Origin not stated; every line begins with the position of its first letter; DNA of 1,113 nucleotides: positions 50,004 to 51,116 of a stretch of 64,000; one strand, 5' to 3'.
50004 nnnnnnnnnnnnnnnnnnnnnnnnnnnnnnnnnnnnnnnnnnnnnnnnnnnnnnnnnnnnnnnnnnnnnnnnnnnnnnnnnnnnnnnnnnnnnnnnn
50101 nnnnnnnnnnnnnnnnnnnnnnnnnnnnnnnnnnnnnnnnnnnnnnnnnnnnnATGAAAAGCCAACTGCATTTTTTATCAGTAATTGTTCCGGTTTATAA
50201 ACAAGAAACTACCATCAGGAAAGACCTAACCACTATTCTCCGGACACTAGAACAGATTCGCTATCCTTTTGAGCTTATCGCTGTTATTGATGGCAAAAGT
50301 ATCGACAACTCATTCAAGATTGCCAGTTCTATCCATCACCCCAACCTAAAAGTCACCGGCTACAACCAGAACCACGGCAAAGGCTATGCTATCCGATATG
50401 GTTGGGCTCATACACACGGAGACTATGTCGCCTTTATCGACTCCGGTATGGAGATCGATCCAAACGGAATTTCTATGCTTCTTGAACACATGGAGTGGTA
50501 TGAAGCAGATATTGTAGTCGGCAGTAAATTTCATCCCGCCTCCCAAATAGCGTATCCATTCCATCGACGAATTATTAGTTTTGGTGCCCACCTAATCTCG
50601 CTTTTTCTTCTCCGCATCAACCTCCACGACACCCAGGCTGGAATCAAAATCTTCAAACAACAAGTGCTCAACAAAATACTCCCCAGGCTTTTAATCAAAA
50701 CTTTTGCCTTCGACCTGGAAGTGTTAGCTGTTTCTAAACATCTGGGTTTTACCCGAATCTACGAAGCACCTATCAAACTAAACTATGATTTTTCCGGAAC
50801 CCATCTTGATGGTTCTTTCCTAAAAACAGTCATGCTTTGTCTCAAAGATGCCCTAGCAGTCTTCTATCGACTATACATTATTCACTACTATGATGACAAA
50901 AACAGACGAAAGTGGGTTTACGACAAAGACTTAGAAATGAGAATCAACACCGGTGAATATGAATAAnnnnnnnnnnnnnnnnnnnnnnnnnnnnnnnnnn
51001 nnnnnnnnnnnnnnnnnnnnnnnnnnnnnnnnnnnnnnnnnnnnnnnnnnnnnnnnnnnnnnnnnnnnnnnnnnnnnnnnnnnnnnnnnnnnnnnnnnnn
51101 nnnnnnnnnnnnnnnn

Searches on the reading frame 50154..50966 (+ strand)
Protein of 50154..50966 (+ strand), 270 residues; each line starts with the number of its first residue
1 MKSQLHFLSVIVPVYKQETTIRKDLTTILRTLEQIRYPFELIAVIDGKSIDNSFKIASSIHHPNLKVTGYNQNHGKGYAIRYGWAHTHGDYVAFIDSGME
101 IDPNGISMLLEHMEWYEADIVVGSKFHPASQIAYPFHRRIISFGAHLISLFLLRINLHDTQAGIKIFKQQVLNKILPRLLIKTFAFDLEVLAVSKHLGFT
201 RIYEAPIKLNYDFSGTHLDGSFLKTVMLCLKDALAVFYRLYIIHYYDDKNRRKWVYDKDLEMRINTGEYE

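Call 7: search_protein_families(library=pfam, proteins=[window:50154-50966:+], max_evalue=0.001)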
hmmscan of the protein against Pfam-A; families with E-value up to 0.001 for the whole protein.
window:50154-50966:+ (270 aa): 2 families
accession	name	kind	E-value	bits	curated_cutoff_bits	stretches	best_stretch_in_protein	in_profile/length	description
PF00535.33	Glycos_transf_2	-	2e-22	80.4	23.3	1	9-175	1-167/168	Glycosyl transferase family 2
PF10111.15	Glyco_tranf_2_2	-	1.7e-05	24.9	27.3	1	9-97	1-90/276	Glycosyltransferase like family 2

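Call 12: search_protein_families(library=ncbifam, proteins=[window:50154-50966:+], max_evalue=0.01)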
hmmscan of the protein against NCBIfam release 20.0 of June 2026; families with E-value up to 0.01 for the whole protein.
window:50154-50966:+ (270 aa): 18 families
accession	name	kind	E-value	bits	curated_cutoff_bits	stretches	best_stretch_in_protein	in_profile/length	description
NF058614.1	PPMAGASynPpgS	equivalog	4.5e-12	45.9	370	1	10-212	4-199/226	polyprenyl-phospho-N-acetylgalactosaminyl synthase PpgS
NF007482.0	PRK10073.1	equivalog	1.5e-11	43.9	423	1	1-118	1-115/334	glycosyltransferase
TIGR03937.1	PgaC_IcaA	equivalog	3.8e-11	42.6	422.3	1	4-114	43-151/407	poly-beta-1,6-N-acetyl-D-glucosamine synthase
TIGR04182.1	glyco_TIGR04182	equivalog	4.3e-11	42.7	325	1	9-209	3-190/293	S-layer glycoprotein N-glycosyltransferase AglJ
NF047588.1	GlcsyltransPgfSStrep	equivalog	2.4e-10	40.1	500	1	8-176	3-168/308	glycosyltransferase PgfS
TIGR03111.1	glyc2_xrt_Gpos1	hypoth_equivalog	3.2e-10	39.4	363.95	1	5-114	48-157/439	TIGR03111 family XrtG-associated glycosyltransferase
NF010496.0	PRK13915.1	equivalog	2e-09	37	262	1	7-110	32-139/307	glucosyl-3-phosphoglycerate synthase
NF007986.1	PRK10714.1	equivalog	2.9e-09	36.4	529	1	4-114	4-116/316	undecaprenyl-phosphate 4-deoxy-4-formamido-L-arabinose transferase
TIGR04283.1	glyco_like_mftF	equivalog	3.8e-09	36.5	182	1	8-113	1-97/221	TIGR04283 family arsenosugar biosynthesis glycosyltransferase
NF041875.1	EPS_EpsD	equivalog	5.6e-07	29.3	370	1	8-135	1-126/325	exopolysaccharide biosynthesis glycosyltransferase EpsD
NF047683.1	TeichurnBiosyTuaG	equivalog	8.4e-07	28.9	400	1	1-114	1-112/252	teichuronic acid biosynthesis protein TuaG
TIGR03965.1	mycofact_glyco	equivalog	1.6e-06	27.2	280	1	8-114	76-180/467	mycofactocin biosynthesis glycosyltransferase MftF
NF041394.1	GtaseAglG_Halo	equivalog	3.5e-05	23.2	440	1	9-129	4-122/304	glucosyl-dolichyl phosphate glucuronosyltransferase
NF050050.1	ProtGlycPglI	equivalog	9.5e-05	21.9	500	1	7-114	3-109/306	GalNAc(5)-diNAcBac-PP-undecaprenol beta-1,3-glucosyltransferase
NF038302.1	EPS_HpsE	equivalog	0.00017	20.7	300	1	8-135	3-133/307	hormogonium polysaccharide biosynthesis glycosyltransferase HpsE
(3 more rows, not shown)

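Call 15: search_solved_structures(query=window:50154-50966:+, max_evalue=0.001, show_alignments=1)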
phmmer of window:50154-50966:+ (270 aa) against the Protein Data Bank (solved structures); distinct sequences matched with E-value up to 0.001: 9.
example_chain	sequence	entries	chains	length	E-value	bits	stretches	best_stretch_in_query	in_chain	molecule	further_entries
5mlz_A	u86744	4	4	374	9.6e-10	41.7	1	8-175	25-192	Dolichol monophosphate mannose synthase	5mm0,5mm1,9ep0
9hwj_A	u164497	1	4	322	4.5e-07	33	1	8-112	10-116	Undecaprenyl-phosphate 4-deoxy-4-formamido-L-arabinose transferase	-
5eke_A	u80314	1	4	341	1.2e-06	31.5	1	8-121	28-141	Uncharacterized glycosyltransferase sll0501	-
5ekp_C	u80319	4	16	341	1.3e-06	31.5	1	8-121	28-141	Uncharacterized glycosyltransferase sll0501 | Glycosyltransferase sll0501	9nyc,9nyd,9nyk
3bcv_A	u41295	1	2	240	1.3e-06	31.5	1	7-121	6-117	Putative glycosyltransferase protein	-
9nye_A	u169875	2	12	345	1.3e-06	31.5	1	8-121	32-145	Glycosyltransferase sll0501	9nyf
9bhc_C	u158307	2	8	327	9.7e-06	28.6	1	7-111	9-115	Undecaprenyl-phosphate 4-deoxy-4-formamido-L-arabinose transferase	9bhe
8vxh_A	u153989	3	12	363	1.2e-05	28.3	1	7-111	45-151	Undecaprenyl-phosphate 4-deoxy-4-formamido-L-arabinose transferase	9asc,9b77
5hea_A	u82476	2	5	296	8.1e-05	25.5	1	7-102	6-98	Putative glycosyltransferase (GalT1)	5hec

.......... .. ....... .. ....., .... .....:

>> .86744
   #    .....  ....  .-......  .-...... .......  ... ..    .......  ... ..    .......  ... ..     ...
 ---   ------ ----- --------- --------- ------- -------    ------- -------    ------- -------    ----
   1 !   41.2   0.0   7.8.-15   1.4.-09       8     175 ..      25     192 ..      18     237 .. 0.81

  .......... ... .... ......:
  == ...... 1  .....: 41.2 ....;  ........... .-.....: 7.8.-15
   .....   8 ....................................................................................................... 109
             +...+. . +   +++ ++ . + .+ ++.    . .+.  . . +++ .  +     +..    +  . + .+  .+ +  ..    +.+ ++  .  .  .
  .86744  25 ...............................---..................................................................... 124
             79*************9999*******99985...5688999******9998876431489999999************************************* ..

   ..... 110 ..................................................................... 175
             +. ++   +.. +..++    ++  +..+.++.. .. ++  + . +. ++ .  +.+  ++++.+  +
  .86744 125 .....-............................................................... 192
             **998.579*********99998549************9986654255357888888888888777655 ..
